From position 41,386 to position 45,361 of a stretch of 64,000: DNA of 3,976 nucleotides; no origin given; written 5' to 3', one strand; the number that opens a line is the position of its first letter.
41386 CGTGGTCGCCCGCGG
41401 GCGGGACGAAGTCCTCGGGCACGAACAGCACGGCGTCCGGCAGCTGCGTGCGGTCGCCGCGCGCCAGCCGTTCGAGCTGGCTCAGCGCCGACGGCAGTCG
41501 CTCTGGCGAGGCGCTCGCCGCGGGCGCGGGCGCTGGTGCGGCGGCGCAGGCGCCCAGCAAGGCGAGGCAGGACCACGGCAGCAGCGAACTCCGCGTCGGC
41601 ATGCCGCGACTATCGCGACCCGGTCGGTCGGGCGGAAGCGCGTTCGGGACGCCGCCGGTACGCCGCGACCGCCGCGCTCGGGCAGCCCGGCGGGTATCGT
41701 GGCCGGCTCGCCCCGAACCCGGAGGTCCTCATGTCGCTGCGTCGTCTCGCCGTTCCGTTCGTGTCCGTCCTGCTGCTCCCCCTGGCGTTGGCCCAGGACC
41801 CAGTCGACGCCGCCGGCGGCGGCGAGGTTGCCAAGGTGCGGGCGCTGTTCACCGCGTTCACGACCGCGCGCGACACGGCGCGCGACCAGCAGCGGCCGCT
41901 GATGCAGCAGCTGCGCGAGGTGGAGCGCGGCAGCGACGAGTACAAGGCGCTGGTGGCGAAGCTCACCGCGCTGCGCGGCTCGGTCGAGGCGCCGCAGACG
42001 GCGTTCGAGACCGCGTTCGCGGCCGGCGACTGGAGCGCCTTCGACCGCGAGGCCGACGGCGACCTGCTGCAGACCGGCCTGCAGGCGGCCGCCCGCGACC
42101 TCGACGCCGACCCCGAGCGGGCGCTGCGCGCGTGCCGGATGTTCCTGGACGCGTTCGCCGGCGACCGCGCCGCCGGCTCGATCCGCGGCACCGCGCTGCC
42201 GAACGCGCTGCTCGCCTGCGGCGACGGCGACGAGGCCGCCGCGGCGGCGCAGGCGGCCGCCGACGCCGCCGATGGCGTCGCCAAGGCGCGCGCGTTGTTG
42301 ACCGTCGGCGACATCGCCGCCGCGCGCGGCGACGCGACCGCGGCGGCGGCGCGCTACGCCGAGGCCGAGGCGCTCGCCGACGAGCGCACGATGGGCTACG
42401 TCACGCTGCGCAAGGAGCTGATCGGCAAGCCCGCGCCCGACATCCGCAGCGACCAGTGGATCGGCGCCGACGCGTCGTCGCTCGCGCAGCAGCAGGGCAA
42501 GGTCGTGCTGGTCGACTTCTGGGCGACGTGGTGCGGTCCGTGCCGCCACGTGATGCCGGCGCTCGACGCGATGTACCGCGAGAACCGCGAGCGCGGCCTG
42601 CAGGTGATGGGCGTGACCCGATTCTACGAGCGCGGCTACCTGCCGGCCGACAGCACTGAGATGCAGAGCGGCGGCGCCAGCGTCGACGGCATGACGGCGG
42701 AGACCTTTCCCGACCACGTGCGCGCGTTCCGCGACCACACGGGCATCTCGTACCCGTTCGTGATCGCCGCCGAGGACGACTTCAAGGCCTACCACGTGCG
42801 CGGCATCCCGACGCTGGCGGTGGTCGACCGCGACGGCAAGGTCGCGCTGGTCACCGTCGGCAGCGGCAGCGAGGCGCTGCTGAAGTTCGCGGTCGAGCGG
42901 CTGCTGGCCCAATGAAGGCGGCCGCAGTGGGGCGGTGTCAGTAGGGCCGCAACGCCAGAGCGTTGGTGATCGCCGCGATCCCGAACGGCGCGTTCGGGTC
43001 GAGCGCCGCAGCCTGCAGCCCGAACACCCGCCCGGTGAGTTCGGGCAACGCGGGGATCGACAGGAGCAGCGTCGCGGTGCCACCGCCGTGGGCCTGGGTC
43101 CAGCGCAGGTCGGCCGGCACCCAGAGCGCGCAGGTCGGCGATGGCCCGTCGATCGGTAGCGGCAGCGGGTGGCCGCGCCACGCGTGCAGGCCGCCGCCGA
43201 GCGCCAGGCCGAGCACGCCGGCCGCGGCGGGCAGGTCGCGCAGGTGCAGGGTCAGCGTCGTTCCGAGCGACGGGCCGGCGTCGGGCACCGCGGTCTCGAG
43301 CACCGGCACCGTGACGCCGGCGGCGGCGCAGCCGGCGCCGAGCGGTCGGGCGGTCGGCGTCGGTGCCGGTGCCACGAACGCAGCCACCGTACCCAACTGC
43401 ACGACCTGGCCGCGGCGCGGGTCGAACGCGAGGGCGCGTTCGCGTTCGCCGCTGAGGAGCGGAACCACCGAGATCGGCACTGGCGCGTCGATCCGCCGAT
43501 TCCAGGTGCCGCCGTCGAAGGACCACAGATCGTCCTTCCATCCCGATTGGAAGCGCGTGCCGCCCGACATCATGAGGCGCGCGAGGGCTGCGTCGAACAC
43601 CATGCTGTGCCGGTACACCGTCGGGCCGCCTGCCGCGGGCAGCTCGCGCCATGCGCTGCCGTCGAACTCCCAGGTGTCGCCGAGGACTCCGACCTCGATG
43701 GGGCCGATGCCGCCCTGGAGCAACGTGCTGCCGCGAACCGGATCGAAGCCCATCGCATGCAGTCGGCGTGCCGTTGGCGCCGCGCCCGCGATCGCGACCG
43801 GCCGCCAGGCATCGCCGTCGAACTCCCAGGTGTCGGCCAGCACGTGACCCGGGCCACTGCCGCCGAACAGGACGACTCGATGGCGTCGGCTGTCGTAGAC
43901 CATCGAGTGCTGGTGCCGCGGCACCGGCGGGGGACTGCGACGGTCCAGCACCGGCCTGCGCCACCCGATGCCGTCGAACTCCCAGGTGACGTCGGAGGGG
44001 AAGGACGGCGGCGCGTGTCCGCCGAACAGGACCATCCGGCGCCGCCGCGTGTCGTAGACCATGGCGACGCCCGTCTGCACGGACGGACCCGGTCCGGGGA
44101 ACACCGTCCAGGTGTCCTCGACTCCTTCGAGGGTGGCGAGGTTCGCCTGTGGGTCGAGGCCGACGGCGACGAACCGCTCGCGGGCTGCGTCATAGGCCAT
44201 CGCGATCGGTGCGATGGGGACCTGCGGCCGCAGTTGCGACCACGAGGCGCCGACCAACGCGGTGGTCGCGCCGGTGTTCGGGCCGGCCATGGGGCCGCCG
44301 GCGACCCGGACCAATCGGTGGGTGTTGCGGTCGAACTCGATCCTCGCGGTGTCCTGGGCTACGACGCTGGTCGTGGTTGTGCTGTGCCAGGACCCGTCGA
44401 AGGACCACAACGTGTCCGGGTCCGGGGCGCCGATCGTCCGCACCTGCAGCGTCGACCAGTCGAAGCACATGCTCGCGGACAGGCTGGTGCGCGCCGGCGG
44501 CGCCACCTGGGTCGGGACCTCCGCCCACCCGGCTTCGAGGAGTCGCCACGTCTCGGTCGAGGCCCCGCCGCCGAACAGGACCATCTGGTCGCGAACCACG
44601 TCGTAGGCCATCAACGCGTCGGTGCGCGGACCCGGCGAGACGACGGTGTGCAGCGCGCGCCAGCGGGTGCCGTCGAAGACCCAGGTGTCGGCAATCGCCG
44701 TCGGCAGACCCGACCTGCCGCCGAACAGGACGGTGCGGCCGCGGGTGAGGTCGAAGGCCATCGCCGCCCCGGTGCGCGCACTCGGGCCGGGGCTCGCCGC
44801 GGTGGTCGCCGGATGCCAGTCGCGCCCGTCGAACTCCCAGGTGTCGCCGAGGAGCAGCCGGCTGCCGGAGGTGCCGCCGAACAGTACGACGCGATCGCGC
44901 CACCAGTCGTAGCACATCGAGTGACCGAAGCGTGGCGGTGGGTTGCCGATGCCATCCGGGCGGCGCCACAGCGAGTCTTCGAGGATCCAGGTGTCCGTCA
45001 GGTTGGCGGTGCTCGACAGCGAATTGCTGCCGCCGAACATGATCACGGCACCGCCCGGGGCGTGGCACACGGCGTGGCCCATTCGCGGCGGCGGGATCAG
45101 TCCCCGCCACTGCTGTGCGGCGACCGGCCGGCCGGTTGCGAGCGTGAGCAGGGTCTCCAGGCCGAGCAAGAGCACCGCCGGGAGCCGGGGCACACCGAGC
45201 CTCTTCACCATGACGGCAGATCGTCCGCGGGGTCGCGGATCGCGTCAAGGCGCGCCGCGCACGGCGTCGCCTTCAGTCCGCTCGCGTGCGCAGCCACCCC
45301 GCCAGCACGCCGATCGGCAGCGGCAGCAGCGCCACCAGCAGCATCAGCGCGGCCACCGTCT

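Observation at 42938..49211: Membrane-tethered ECF sigma factor (sigma–TM–CarD_reg fusion) co-transcribed with an intramembrane HExxH metalloprotease and a Kelch protein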

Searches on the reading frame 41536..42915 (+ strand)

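Call 37: search_protein_families(library=pfam, proteins=[window:41536-42915:+], max_evalue=0.0001)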
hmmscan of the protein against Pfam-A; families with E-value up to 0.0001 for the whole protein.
window:41536-42915:+ (459 aa): 5 families
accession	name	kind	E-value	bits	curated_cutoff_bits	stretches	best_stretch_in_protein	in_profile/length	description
PF00578.27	AhpC-TSA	-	1.2e-14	54.7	26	1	296-437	1-122/124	AhpC/TSA family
PF08534.16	Redoxin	-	1.9e-14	54.1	26.6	1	297-444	3-136/148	Redoxin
PF13905.12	Thioredoxin_8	-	2.1e-11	44.4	27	1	321-353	1-34/94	Thioredoxin-like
PF00085.26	Thioredoxin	-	3e-11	43.7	23.5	1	319-352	16-49/103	Thioredoxin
PF13098.12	Thioredoxin_2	-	8.4e-05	23.3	27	0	317-443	1-94/104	Thioredoxin-like domain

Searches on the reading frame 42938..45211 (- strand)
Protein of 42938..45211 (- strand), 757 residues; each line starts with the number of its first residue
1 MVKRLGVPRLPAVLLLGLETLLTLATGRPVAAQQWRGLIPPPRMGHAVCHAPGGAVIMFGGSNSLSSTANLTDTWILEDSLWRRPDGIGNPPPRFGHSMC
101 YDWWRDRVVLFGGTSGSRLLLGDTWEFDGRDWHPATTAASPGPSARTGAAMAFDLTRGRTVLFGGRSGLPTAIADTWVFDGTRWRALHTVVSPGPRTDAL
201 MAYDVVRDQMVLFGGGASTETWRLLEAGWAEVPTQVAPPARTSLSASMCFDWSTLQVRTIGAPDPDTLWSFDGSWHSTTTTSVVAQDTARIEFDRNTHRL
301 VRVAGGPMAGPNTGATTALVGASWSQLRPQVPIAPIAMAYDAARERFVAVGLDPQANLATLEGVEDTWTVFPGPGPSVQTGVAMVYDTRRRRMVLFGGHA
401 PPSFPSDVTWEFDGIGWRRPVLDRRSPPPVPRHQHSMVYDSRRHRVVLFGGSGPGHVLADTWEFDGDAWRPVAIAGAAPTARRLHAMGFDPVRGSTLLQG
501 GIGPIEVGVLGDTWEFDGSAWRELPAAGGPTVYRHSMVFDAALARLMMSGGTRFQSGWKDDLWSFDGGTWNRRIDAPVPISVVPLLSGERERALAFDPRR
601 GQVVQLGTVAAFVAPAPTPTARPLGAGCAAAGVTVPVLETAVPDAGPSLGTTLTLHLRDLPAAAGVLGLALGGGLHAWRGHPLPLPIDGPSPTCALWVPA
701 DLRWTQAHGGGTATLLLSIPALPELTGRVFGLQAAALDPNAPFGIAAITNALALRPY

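Call 3: search_protein_families(library=pfam, proteins=[window:42938-45211:-], max_evalue=0.01)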
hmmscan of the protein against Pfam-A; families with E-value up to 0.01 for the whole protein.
window:42938-45211:- (757 aa): 7 families
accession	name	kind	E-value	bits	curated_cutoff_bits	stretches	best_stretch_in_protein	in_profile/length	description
PF24681.1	Kelch_KLHDC2_KLHL20_DRC7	-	1.2e-51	175.6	50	4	33-215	41-221/221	KLHDC2/KLHL20/DRC7 Kelch-repeats domain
PF13418.12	Kelch_4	-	4e-23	81.5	21.6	3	93-138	1-45/49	Galactose oxidase, central domain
PF24981.1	Beta-prop_ATRN-LZTR1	-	1.5e-19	70.8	50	2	421-566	29-186/289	Attractin/LZTR1 beta-propeller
PF13415.12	Kelch_3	-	2.6e-18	66.1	22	2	444-487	2-45/48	Galactose oxidase, central domain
PF07646.21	Kelch_2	-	1.1e-10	41.4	21.3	0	42-67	1-25/48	Kelch motif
PF13854.13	Kelch_HCF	-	2.7e-07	30.6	113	1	416-487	171-245/345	Host cell factor, Kelch-repeats domain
PF13964.12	Kelch_6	-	0.00015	22.1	25.3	0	431-460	1-29/50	Kelch motif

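Call 4: search_protein_families(library=ncbifam, proteins=[window:42938-45211:-], max_evalue=0.01)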
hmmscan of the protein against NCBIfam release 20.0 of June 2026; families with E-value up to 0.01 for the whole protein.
window:42938-45211:- (757 aa): 0 families
